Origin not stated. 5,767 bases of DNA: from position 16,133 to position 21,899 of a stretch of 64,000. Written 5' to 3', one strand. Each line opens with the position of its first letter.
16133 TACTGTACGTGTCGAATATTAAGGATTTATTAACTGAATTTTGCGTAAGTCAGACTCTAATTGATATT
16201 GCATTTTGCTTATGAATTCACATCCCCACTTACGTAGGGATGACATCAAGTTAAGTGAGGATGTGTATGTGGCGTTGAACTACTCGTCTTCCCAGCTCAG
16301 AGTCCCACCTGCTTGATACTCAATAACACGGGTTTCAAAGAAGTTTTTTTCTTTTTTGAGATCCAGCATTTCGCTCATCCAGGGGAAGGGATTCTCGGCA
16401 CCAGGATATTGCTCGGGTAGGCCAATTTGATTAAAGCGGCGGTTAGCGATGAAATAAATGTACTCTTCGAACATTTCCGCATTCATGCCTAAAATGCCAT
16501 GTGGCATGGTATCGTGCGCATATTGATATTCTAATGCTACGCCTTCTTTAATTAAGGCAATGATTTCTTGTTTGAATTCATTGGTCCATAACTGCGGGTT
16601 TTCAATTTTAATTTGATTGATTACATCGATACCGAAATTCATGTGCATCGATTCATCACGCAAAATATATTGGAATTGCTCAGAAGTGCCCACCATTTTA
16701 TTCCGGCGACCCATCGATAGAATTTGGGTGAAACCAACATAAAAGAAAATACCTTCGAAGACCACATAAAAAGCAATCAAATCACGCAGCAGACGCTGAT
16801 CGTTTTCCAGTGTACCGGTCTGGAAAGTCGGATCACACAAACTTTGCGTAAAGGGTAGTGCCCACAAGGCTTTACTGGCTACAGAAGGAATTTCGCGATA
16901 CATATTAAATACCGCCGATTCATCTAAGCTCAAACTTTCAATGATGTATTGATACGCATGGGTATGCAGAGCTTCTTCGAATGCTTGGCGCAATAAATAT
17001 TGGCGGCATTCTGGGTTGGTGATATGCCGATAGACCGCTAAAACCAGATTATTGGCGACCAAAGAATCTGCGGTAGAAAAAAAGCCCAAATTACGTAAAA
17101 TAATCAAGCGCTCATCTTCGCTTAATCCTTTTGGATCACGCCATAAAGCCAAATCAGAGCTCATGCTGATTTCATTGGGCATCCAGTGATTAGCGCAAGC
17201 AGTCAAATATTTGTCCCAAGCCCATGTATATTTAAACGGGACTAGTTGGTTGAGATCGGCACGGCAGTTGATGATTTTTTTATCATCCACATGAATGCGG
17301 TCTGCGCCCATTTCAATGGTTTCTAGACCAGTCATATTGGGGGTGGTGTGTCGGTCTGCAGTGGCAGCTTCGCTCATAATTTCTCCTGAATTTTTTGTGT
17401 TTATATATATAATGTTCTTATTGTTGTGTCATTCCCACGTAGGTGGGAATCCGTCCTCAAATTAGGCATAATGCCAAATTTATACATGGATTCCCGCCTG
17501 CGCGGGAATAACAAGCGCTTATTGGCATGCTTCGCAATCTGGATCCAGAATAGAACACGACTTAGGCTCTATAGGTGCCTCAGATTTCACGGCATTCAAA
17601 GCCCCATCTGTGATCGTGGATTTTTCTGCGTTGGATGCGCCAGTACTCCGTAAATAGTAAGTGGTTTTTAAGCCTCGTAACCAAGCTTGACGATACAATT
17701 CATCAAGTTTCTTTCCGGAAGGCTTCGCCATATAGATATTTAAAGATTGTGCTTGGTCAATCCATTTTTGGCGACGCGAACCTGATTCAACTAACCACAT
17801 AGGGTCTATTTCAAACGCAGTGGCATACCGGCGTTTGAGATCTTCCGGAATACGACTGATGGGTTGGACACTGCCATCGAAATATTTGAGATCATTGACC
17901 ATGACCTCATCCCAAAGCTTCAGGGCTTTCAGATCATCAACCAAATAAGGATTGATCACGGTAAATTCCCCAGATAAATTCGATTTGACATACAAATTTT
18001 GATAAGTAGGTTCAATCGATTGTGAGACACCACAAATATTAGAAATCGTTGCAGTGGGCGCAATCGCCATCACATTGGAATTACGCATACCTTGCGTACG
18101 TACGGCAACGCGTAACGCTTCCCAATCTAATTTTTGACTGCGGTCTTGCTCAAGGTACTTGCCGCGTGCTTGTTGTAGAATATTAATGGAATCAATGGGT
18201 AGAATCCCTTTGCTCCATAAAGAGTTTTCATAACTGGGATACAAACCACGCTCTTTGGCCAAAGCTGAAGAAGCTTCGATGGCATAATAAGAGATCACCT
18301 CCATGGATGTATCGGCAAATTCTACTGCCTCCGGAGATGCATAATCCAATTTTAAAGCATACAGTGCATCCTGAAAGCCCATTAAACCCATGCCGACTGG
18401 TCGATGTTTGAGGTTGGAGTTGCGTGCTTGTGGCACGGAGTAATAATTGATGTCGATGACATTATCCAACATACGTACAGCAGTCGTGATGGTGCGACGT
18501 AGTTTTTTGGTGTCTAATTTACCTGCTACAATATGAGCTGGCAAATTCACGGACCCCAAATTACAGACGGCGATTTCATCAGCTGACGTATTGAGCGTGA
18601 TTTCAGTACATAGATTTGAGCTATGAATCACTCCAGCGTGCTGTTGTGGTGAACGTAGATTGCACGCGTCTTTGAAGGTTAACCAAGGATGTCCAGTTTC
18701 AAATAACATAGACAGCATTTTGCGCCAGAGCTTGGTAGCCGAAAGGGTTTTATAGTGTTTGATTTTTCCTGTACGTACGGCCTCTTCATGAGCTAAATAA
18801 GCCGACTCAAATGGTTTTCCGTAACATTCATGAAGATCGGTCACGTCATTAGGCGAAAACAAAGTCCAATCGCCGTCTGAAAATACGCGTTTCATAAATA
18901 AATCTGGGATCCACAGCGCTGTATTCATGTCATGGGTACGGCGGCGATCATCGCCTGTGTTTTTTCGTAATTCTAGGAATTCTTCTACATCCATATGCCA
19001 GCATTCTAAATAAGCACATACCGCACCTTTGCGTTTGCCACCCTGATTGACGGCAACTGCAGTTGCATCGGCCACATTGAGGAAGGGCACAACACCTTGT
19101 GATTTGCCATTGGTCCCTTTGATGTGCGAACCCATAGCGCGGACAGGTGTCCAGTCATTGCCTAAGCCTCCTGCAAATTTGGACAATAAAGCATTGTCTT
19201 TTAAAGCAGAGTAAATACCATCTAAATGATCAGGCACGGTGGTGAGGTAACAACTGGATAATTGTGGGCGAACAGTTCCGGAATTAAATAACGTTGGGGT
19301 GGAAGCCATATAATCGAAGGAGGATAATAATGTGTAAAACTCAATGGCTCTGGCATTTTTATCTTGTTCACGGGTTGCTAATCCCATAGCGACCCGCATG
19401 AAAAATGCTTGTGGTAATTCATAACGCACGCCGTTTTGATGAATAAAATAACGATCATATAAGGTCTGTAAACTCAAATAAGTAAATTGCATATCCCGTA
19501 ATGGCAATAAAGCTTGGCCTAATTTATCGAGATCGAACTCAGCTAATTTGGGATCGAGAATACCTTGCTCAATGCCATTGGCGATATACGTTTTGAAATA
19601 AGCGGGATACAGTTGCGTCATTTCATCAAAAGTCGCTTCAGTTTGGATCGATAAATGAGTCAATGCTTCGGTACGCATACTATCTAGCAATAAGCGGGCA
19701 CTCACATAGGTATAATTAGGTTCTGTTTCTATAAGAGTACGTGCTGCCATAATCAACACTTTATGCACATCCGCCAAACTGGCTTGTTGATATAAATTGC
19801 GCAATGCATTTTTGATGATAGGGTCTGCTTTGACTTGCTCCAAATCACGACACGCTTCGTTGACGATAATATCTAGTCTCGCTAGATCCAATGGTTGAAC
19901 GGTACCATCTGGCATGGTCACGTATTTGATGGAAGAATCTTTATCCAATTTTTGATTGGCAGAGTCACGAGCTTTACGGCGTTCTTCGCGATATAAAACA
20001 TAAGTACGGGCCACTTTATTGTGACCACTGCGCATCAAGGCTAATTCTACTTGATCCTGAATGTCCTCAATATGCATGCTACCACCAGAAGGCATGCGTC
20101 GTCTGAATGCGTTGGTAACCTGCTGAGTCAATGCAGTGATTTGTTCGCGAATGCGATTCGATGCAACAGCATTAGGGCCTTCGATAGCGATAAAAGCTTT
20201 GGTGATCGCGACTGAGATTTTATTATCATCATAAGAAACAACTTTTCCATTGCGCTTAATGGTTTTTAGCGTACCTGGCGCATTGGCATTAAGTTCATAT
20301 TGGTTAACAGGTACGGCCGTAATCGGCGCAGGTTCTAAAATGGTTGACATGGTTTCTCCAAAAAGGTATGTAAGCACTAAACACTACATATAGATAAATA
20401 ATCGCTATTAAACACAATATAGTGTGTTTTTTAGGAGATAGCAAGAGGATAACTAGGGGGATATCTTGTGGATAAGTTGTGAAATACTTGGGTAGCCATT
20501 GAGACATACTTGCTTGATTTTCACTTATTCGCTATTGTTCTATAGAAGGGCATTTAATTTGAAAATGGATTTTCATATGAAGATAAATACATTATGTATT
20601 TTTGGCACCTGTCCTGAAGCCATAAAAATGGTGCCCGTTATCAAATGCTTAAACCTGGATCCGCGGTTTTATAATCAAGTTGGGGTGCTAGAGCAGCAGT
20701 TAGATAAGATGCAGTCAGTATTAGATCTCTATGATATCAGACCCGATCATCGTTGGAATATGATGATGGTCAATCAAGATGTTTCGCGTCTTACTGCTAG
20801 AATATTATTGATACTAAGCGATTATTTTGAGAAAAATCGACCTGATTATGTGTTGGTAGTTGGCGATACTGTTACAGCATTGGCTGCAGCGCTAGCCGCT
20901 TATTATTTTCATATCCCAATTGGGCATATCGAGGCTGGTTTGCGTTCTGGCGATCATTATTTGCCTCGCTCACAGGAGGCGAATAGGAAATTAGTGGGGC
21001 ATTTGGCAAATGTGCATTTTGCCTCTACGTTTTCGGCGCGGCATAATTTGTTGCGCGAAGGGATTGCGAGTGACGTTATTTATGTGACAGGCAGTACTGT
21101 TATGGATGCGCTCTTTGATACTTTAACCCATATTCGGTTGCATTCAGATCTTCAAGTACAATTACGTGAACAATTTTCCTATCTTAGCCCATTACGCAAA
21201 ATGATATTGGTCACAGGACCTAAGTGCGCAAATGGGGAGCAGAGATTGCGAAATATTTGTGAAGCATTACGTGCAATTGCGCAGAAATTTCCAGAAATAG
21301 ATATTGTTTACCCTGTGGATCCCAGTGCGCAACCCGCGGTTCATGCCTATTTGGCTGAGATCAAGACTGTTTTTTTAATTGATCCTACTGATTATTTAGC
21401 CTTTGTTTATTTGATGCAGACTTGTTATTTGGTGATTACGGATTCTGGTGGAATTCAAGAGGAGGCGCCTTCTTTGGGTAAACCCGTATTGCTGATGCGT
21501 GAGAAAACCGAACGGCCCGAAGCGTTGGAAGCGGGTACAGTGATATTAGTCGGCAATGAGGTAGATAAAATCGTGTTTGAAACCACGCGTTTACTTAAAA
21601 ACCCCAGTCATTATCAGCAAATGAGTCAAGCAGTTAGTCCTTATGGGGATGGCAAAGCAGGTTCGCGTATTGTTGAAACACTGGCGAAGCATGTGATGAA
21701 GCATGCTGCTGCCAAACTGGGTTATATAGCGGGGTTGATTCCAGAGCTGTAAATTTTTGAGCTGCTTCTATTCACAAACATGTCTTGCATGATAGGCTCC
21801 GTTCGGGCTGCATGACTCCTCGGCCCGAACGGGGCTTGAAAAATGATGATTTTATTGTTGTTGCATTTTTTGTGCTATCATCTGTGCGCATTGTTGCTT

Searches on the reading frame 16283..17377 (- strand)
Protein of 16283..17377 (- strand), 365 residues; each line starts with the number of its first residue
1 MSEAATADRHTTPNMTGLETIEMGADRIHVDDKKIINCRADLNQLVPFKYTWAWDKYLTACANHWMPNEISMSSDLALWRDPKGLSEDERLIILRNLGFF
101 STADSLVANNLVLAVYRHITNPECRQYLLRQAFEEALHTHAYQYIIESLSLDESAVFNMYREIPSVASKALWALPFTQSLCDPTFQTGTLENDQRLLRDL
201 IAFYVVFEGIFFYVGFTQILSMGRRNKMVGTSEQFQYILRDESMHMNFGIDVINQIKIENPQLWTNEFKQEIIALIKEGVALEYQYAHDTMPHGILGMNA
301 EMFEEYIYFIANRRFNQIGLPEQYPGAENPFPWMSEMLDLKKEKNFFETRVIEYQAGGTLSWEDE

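Call 53: search_protein_families(library=pfam, proteins=[window:16283-17377:-], max_evalue=0.0001)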
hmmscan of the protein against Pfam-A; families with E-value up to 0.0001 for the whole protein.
window:16283-17377:- (365 aa): 1 family
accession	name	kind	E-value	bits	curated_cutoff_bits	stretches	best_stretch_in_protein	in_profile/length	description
PF00268.27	Ribonuc_red_sm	-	2.7e-90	303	33.6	1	43-330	2-281/281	Ribonucleotide reductase, small chain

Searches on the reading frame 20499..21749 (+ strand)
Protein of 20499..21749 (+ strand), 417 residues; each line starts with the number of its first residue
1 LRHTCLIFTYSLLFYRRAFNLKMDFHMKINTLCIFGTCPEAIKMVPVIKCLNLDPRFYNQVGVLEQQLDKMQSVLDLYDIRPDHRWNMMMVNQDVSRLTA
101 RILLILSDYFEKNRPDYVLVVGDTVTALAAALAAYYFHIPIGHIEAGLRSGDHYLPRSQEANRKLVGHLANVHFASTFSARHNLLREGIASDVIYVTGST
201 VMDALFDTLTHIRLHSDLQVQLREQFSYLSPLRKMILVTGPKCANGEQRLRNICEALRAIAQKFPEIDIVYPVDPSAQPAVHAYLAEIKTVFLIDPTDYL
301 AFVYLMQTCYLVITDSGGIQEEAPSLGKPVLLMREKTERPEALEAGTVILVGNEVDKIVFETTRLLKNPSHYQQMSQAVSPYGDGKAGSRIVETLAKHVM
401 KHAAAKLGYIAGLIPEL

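Call 53: search_protein_families(library=pfam, proteins=[window:20499-21749:+], max_evalue=0.0001)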
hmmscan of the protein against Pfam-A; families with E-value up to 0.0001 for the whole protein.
window:20499-21749:+ (417 aa): 1 family
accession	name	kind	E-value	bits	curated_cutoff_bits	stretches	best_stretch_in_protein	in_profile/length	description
PF02350.25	Epimerase_2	-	6.9e-96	321.5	30.6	1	72-395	26-346/347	UDP-N-acetylglucosamine 2-epimerase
